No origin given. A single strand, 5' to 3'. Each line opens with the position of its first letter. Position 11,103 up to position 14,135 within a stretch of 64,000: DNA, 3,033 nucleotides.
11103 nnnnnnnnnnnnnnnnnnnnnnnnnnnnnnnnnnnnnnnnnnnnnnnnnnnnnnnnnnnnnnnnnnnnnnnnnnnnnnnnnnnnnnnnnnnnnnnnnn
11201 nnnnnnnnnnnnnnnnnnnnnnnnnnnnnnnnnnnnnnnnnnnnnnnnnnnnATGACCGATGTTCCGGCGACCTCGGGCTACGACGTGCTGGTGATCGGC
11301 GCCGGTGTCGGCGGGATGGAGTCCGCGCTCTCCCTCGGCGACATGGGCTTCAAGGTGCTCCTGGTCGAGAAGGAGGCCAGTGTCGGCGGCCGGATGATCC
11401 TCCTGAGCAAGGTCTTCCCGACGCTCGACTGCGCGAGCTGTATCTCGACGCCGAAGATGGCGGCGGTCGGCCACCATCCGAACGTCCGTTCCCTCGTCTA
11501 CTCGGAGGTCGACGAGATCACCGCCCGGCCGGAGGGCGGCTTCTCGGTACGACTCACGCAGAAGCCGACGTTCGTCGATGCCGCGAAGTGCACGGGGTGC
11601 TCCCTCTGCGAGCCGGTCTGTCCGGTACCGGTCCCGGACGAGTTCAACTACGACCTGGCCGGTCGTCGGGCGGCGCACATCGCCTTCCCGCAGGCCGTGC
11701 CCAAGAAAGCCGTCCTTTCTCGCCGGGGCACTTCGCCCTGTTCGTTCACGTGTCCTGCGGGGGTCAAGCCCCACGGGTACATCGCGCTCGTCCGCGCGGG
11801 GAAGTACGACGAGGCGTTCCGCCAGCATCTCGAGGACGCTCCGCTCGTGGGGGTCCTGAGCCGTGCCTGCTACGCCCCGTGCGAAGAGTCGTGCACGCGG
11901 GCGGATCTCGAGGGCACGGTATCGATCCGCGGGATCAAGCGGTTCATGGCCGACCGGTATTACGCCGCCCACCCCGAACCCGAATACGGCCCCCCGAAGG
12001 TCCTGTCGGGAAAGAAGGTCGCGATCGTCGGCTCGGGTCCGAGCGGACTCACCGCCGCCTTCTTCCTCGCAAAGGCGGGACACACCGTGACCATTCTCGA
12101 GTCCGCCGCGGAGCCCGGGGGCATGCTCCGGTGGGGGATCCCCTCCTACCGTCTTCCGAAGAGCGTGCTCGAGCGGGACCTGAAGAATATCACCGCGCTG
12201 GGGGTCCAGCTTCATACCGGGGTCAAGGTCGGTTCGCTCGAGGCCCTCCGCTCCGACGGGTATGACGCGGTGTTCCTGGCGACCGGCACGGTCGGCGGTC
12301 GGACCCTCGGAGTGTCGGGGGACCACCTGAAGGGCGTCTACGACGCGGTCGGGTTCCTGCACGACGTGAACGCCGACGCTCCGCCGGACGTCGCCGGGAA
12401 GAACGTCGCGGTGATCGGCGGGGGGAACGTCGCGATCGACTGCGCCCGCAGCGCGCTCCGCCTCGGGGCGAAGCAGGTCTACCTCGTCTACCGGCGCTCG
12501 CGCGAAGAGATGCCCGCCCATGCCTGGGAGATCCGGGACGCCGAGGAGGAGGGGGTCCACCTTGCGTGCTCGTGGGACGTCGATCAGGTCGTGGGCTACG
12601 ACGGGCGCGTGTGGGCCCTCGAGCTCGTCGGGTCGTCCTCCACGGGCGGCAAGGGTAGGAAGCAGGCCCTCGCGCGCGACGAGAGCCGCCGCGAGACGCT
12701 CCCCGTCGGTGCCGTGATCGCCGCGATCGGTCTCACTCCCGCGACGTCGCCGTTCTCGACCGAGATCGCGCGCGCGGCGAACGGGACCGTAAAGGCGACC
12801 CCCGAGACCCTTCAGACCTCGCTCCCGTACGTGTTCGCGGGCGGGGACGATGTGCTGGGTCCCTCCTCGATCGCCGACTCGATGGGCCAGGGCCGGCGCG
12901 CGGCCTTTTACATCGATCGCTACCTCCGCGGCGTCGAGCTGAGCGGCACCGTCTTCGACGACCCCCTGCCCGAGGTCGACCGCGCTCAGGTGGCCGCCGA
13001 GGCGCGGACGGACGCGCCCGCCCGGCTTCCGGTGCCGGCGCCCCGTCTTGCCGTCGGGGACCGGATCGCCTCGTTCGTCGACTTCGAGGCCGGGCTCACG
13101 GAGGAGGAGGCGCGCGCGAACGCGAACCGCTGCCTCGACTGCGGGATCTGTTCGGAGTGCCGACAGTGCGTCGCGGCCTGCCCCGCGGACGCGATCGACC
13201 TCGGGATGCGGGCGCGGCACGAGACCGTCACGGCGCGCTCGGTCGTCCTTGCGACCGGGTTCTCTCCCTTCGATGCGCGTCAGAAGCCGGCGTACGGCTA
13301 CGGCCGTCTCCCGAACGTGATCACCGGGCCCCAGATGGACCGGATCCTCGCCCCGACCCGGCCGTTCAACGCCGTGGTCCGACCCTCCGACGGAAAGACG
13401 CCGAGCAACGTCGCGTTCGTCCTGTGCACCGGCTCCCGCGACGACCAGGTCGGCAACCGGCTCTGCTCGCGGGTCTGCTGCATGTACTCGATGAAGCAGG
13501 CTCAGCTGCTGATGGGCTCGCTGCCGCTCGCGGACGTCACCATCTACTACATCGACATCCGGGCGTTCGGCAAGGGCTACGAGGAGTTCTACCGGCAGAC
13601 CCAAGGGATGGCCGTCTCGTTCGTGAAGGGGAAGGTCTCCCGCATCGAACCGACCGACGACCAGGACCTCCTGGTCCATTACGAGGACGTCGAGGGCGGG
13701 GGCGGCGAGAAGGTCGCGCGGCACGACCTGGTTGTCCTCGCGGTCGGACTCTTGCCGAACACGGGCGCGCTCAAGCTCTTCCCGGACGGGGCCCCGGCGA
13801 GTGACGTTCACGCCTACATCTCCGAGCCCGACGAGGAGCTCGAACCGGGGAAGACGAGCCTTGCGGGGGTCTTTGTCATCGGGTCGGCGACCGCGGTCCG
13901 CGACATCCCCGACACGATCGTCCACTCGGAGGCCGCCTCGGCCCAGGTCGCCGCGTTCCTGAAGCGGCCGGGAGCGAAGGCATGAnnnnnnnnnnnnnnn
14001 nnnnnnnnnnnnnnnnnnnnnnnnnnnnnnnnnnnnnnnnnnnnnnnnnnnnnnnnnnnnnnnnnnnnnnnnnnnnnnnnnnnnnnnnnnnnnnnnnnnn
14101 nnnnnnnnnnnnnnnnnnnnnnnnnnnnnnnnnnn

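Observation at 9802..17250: TusA/DsrE-headed Hdr module with an HdrA-GltD fusion: candidate undescribed NAD(P)H-linked sulfur-relay redox complex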

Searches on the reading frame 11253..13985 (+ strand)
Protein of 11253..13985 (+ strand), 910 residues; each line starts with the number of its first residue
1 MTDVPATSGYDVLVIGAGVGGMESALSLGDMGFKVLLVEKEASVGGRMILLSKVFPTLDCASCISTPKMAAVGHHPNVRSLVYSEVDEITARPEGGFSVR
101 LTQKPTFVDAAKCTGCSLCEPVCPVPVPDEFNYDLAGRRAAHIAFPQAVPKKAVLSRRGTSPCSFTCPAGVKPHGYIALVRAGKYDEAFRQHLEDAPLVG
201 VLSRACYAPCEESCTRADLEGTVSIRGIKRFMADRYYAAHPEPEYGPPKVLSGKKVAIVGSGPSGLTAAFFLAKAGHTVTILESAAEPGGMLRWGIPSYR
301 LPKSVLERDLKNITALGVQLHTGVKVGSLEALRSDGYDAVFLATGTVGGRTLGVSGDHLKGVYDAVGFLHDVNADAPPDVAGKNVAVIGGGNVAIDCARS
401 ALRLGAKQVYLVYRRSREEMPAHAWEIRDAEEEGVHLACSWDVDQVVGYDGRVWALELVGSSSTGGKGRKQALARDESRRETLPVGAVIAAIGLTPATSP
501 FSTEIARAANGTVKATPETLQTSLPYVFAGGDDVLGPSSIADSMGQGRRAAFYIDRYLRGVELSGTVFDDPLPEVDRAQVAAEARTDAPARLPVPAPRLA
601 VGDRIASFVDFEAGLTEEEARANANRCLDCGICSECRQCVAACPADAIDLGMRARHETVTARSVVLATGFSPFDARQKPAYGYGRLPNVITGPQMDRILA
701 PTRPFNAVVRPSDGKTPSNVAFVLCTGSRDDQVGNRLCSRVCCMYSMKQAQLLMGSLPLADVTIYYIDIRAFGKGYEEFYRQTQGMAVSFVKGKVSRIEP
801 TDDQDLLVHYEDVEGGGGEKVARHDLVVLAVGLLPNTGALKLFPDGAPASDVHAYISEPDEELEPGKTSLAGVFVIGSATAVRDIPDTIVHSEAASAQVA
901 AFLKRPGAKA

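Call 3: search_protein_families(library=pfam, proteins=[window:11253-13985:+], max_evalue=0.01)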
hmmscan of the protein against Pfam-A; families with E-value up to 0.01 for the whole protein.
window:11253-13985:+ (910 aa): 28 families (the best 25 are shown)
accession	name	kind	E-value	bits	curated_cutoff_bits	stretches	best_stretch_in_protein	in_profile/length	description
PF07992.20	Pyr_redox_2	-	5e-43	148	26.1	2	254-547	1-291/291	Pyridine nucleotide-disulphide oxidoreductase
PF13450.12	NAD_binding_8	-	1.9e-16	60.5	21.9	2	258-292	1-35/68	NAD(P)-binding Rossmann-like domain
PF14691.11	Fer4_20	-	2.6e-16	59.9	25.8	2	161-237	30-109/113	Dihydroprymidine dehydrogenase domain II, 4Fe-4S cluster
PF13738.12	Pyr_redox_3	-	1.9e-15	57.3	30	1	370-531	152-305/305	Pyridine nucleotide-disulphide oxidoreductase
PF12831.13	FAD_oxidored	-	9e-15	55.3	27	2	11-48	1-38/416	FAD dependent oxidoreductase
PF00070.33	Pyr_redox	-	1.8e-13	51.2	22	2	384-448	1-68/82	Pyridine nucleotide-disulphide oxidoreductase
PF00890.30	FAD_binding_2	-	2e-11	44.2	20.4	2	11-46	1-36/414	FAD binding domain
PF01946.23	Thi4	-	3.9e-11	43.1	26.2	2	255-292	19-57/235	Thi4 family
PF01266.30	DAO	-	3.2e-10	40.5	27.9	1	255-290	1-37/353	FAD dependent oxidoreductase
PF03486.20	HI0933_like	-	5.6e-10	39.5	50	2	255-289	2-36/244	HI0933-like protein Rossmann domain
PF01494.25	FAD_binding_3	-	2.3e-09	37.4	22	1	255-287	3-35/349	FAD binding domain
PF01134.28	GIDA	-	7.7e-09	35.5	22.1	1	11-48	1-29/391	Glucose inhibited division protein A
PF13241.12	NAD_binding_7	-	4.3e-08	34.1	22.1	0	379-416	4-40/104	Putative NAD(P)-binding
PF01262.27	AlaDh_PNT_C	-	4.4e-07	30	23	0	379-411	25-57/214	Alanine dehydrogenase/PNT, C-terminal domain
PF02826.25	2-Hacid_dh_C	-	2.2e-05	24.3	25.1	0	378-420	32-75/178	D-isomer specific 2-hydroxyacid dehydrogenase, NAD binding domain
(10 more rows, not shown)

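Call 4: search_protein_families(library=ncbifam, proteins=[window:11253-13985:+], max_evalue=0.01)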
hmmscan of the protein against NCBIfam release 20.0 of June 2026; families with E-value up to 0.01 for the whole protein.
window:11253-13985:+ (910 aa): 179 families (the best 25 are shown)
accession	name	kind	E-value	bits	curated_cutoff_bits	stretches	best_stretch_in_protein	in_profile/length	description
NF009410.0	PRK12771.1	subfamily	3.2e-147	491.5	516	2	151-649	38-530/566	NAD(P)-binding protein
NF040770.1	hetero_SS_HdrA2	exception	3.2e-127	425.7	1100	2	626-905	283-562/777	CoB-CoM heterodisulfide reductase HdrA2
NF009454.0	PRK12814.1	equivalog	1.9e-111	373.5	916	1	160-640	101-581/657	putative NADPH-dependent glutamate synthase small subunit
NF041778.1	hetero_SS_HdrA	equivalog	4.6e-94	315.7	1400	2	625-904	293-571/771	ferredoxin:CoB-CoM heterodisulfide reductase subunit HdrA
NF010590.0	PRK13984.1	equivalog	6.4e-87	292.1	946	2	163-560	198-608/611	putative oxidoreductase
NF041891.1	hdrA_Methbact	equivalog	8.8e-87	292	1300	2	628-903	282-556/762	ferredoxin:CoB-CoM heterodisulfide reductase subunit HdrA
TIGR01316.1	gltA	equivalog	9.3e-86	288.4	471.75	2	157-558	32-449/449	NADPH-dependent glutamate synthase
NF009414.0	PRK12778.1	equivalog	1.8e-83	281.1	1103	2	161-559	337-750/752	bifunctional dihydroorotate dehydrogenase B NAD binding subunit/NADPH-dependent glutamate synthase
TIGR03315.1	Se_ygfK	equivalog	6.6e-83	278.7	835.3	1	160-647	444-901/1012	putative selenate reductase subunit YgfK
TIGR01318.1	gltD_gamma_fam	subfamily_domain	1.6e-72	244.6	482.95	1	159-558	46-465/467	glutamate synthase, small subunit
NF009408.0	PRK12769.1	equivalog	1.4e-65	221.7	1003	1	160-558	233-651/659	formate-dependent uric acid utilization protein AegA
TIGR01317.1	GOGAT_sm_gam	subfamily_domain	2.1e-65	221.5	447.7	2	166-560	57-480/485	glutamate synthase small subunit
NF009409.0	PRK12770.1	subfamily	3.1e-63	214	343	1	252-560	17-352/360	putative glutamate synthase subunit beta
NF009413.0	PRK12775.1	equivalog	6.4e-58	196.4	1895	1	163-560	341-756/1006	putative trifunctional 2-polyprenylphenol hydroxylase/glutamate synthase subunit beta/ferritin domain-containing protein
NF009415.0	PRK12779.1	equivalog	6.9e-54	183.1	1519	1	165-552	212-620/944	putative bifunctional glutamate synthase subunit beta/2-polyprenylphenol hydroxylase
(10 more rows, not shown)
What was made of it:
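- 11253..13985 (+): HdrL-type fusion (910 aa). An HdrA thioredoxin-reductase-like FAD domain whose inserted ferredoxin domain is split by a GltD/NfnB/StnC-like module (about aa 157-620; 2x[4Fe-4S], FAD, NAD(P)H). It has no HdrA N-terminal domain and no C-terminal ferredoxin domain, but keeps the Cys60/Cys63 pair (Cys63 = Cys197 of the 5ODC HdrA). Pfam and NCBIfam (calls 3, 4).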

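Call 5: find_encoding_contigs(protein=window:11253-13985:+, flank=10000, max_places=6)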
Protein window:11253-13985:+ (910 aa): 3 contigs read that carry it; 1 place shown.
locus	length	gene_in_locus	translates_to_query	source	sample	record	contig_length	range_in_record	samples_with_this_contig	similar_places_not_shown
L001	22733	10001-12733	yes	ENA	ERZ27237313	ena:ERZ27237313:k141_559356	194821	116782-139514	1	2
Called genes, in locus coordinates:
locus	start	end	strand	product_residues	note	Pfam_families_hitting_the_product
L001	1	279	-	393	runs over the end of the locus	PF07885:Ion_trans_2 (weak), PF02254:TrkA_N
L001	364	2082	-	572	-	PF00390:malic, PF03949:Malic_M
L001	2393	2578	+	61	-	-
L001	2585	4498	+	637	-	PF19291:TREH_N, PF00723:Glyco_hydro_15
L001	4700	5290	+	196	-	PF00753:Lactamase_B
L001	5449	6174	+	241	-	-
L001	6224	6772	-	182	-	-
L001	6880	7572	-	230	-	-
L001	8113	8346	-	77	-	-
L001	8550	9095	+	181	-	PF02635:DsrE (weak), PF13686:DrsE_2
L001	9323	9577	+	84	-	PF01206:TusA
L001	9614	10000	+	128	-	PF02662:FlpD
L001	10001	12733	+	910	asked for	PF00890:FAD_binding_2 (weak), PF07992:Pyr_redox_2 (weak), PF12831:FAD_oxidored (weak), PF14691:Fer4_20, PF01266:DAO (weak), PF01494:FAD_binding_3 (weak), PF07992:Pyr_redox_2, PF13450:NAD_binding_8, +8 more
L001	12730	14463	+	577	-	PF07992:Pyr_redox_2, PF13450:NAD_binding_8 (weak), PF00037:Fer4 (faint), PF12837:Fer4_6 (faint), PF12838:Fer4_7 (weak), PF13237:Fer4_10 (weak), PF14697:Fer4_21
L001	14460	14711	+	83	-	-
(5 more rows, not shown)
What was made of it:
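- Checked: An independent gene caller on the source contig (ENA ERZ27237313 k141_559356) makes the same calls (call 5).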

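Call 9: find_homologous_proteins(query=window:11253-13985:+, max_evalue=1e-30)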
Query window:11253-13985:+ (910 aa): 7409 proteins with E <= 1e-30 among 8000 candidates; the best 120 are listed.
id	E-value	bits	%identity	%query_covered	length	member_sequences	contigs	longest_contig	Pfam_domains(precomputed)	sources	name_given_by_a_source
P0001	0.0e+0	1947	94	100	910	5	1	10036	PF13241.13,PF13450.13,PF07992.21,PF00070.34,PF03486.21,PF01134.29,PF01494.26,PF12831.14,PF01946.24,PF01266.31,PF14691.12,PF00890.31,PF13738.13,PF01262.28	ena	-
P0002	0.0e+0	1740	83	100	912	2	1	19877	PF13241.13,PF13450.13,PF07992.21,PF00070.34,PF03486.21,PF01134.29,PF01494.26,PF12831.14,PF01946.24,PF01266.31,PF14691.12,PF00890.31,PF13738.13,PF01262.28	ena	-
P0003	0.0e+0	1634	79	99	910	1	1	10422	PF13241.13,PF13450.13,PF07992.21,PF00070.34,PF03486.21,PF01134.29,PF01494.26,PF12831.14,PF01946.24,PF01266.31,PF01593.31,PF14691.12,PF00890.31,PF13738.13,PF01262.28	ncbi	-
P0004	0.0e+0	1627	77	100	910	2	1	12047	PF00743.26,PF13241.13,PF13450.13,PF07992.21,PF00070.34,PF03486.21,PF01134.29,PF01494.26,PF12831.14,PF01946.24,PF01266.31,PF01593.31,PF14691.12,PF00890.31,PF13738.13,PF01262.28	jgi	jgi:heterodisulfide reductase subunit A-like polyferredoxin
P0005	0.0e+0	1624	77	100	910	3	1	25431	PF13241.13,PF13450.13,PF07992.21,PF00070.34,PF03486.21,PF01134.29,PF01494.26,PF12831.14,PF01946.24,PF01266.31,PF01593.31,PF14691.12,PF00890.31,PF13738.13,PF01262.28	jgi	-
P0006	0.0e+0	1611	77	100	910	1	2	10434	PF13241.13,PF13450.13,PF07992.21,PF00070.34,PF03486.21,PF01134.29,PF01494.26,PF12831.14,PF01946.24,PF01266.31,PF01593.31,PF14691.12,PF00890.31,PF13738.13,PF01262.28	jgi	jgi:heterodisulfide reductase subunit A-like polyferredoxin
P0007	0.0e+0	1608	77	99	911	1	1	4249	PF13241.13,PF13450.13,PF07992.21,PF00070.34,PF03486.21,PF01134.29,PF01494.26,PF12831.14,PF01946.24,PF01266.31,PF01593.31,PF14691.12,PF00890.31,PF13738.13,PF01262.28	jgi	jgi:heterodisulfide reductase subunit A-like polyferredoxin/siroheme synthase (precorrin-2 oxidase/f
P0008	0.0e+0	1606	78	100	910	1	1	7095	PF13241.13,PF13450.13,PF07992.21,PF00070.34,PF03486.21,PF01134.29,PF01494.26,PF12831.14,PF01946.24,PF01266.31,PF01593.31,PF14691.12,PF00890.31,PF00037.33,PF13738.13,PF01262.28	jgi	jgi:heterodisulfide reductase subunit A-like polyferredoxin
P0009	0.0e+0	1529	73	100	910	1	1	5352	PF13241.13,PF13450.13,PF07992.21,PF00070.34,PF03486.21,PF01134.29,PF01494.26,PF12831.14,PF01946.24,PF01266.31,PF01593.31,PF14691.12,PF00890.31,PF13738.13,PF01262.28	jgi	jgi:heterodisulfide reductase subunit A-like polyferredoxin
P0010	0.0e+0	1489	72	98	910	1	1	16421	PF13241.13,PF13450.13,PF07992.21,PF00070.34,PF03486.21,PF01134.29,PF01494.26,PF12831.14,PF01946.24,PF01266.31,PF01593.31,PF14691.12,PF00890.31,PF13738.13,PF01262.28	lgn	-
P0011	0.0e+0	1486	72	99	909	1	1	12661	PF13241.13,PF13450.13,PF07992.21,PF00070.34,PF03486.21,PF01134.29,PF01494.26,PF12831.14,PF01946.24,PF01266.31,PF01593.31,PF14691.12,PF00890.31,PF13738.13,PF01262.28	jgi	jgi:heterodisulfide reductase subunit A-like polyferredoxin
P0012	0.0e+0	1482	72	99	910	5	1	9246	PF13241.13,PF13450.13,PF07992.21,PF00070.34,PF03486.21,PF01134.29,PF01494.26,PF12831.14,PF01946.24,PF01266.31,PF01593.31,PF14691.12,PF00890.31,PF13738.13,PF01262.28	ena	-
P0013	0.0e+0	1480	72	100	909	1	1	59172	PF13241.13,PF13450.13,PF07992.21,PF00070.34,PF03486.21,PF01134.29,PF01494.26,PF12831.14,PF01946.24,PF01266.31,PF01593.31,PF14691.12,PF00890.31,PF13738.13,PF01262.28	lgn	-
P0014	0.0e+0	1479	72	100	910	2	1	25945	PF13241.13,PF13450.13,PF07992.21,PF00070.34,PF03486.21,PF01134.29,PF01494.26,PF12831.14,PF01946.24,PF01266.31,PF01593.31,PF14691.12,PF00890.31,PF13738.13,PF01262.28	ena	-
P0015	0.0e+0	1477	73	98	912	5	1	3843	PF13241.13,PF13450.13,PF07992.21,PF00070.34,PF03486.21,PF01134.29,PF01494.26,PF12831.14,PF01946.24,PF01266.31,PF01593.31,PF14691.12,PF00890.31,PF13738.13,PF01262.28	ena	-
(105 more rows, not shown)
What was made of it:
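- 11253..13985 (+): More than 120 protein clusters of the same length at 62-94% identity (call 9).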

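Call 18: find_related_loci(query=A1, collection=genome_contigs, flank=8000)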
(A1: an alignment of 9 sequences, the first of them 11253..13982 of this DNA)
Query A1 (910 aa) in genome_contigs; peptide patterns used: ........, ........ (x = any residue, [..] = any of these).
599 stretches matched a pattern (row limit reached: there are more); 529 encode a relative of the query (tblastn E <= 1e-3); the best 80 are kept; 80 distinct loci.
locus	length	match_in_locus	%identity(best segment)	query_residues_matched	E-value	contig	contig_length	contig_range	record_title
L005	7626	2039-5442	71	10-910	0e+0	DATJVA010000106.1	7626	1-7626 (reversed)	MAG TPA_asm: Thermoplasmata archaeon isolate SMAG_U15060 k141_217019, whole genome shotgun sequence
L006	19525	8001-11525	70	6-910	0e+0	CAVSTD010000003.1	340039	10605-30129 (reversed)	MAG: uncultured Thermoplasmata archaeon isolate MFD09222.bin.2.158 genome assembly, contig: contig_122051, whole genome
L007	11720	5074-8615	71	1-905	0e+0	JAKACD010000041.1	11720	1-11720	MAG: Thermoplasmata archaeon isolate WH2.bin83 NODE_10013_length_11720_cov_3.822824, whole genome shotgun sequence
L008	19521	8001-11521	72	8-910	0e+0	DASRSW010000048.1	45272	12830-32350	MAG TPA_asm: Thermoplasmata archaeon isolate SMAG_U6346 k141_397947, whole genome shotgun sequence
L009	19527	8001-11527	71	5-909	0e+0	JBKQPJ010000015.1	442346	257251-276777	MAG: Thermoplasmata archaeon isolate MGr1A1B1C__bin_125 MGr1A1B1C_000000246299, whole genome shotgun sequence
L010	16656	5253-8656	71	10-909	0e+0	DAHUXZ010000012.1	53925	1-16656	MAG TPA_asm: Thermoplasmata archaeon isolate clean1967 NODE_12_length_53925_cov_5.587376, whole genome shotgun sequence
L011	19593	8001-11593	71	6-905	0e+0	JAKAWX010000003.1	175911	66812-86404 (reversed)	MAG: Thermoplasmata archaeon isolate YP4.bin89 NODE_77_length_175911_cov_3.825183, whole genome shotgun sequence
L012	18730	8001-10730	71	1-910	0e+0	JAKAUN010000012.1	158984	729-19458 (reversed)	MAG: Thermoplasmata archaeon isolate YP3.bin39 NODE_93_length_158984_cov_5.71935, whole genome shotgun sequence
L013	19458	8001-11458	70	10-910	0e+0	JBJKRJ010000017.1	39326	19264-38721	MAG: Thermoplasmata archaeon isolate Bin_56 S1Ck127_1172307_flag_0_multi_17.9913_len_39326, whole genome shotgun sequenc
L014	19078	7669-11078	71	8-908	0e+0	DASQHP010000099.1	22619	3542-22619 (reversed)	MAG TPA_asm: Thermoplasmata archaeon isolate SMAG_U11836 k141_1223202, whole genome shotgun sequence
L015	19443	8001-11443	72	4-905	0e+0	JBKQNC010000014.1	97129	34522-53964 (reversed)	MAG: Thermoplasmata archaeon isolate LASAr3G3H3I__bin_2 LASAr3G3H3I_000000138547, whole genome shotgun sequence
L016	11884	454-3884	70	1-910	0e+0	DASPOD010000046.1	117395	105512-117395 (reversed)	MAG TPA_asm: Thermoplasmata archaeon isolate SMAG_U12138 k141_1368059, whole genome shotgun sequence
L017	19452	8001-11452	70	1-909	0e+0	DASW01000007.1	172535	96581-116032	MAG TPA_asm: Thermoplasmata archaeon UBA61 UBA61_contig_23812, whole genome shotgun sequence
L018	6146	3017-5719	72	10-910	0e+0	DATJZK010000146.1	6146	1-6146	MAG TPA_asm: Thermoplasmata archaeon isolate SMAG_U15176 k141_5103628, whole genome shotgun sequence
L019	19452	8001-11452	71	10-904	0e+0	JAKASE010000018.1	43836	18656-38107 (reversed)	MAG: Thermoplasmata archaeon isolate YP1.bin27 NODE_733_length_43836_cov_13.878057, whole genome shotgun sequence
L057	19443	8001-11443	58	10-904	0e+0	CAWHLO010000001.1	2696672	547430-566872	MAG: uncultured Acidobacteriota bacterium isolate MFD02923.bin.1.41 genome assembly, contig: contig_6442, whole genome s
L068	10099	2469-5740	57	10-909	0e+0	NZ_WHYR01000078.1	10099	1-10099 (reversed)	Desulfofundulus thermobenzoicus strain DSM 14055 NODE_78_length_10099_cov_66.8018, whole genome shotgun sequence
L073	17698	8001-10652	58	7-891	0e+0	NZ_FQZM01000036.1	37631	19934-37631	Desulfofundulus thermosubterraneus DSM 16057, whole genome shotgun sequence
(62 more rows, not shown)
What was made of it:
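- The hosts are physiologically diverse (sulfate reducers, soil Acidobacteriota, Gemmatimonadota, Alphaproteobacteria, a Chthonomonas MAG), which fits a housekeeping role (call 18). Many hosts are anaerobic sulfate reducers or heterotrophs rather than sulfur oxidisers (call 18).
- Tried and rejected: The count of 529 genomes in call 18 comes from short HdrA-part peptide patterns and may include non-fusion HdrAs.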
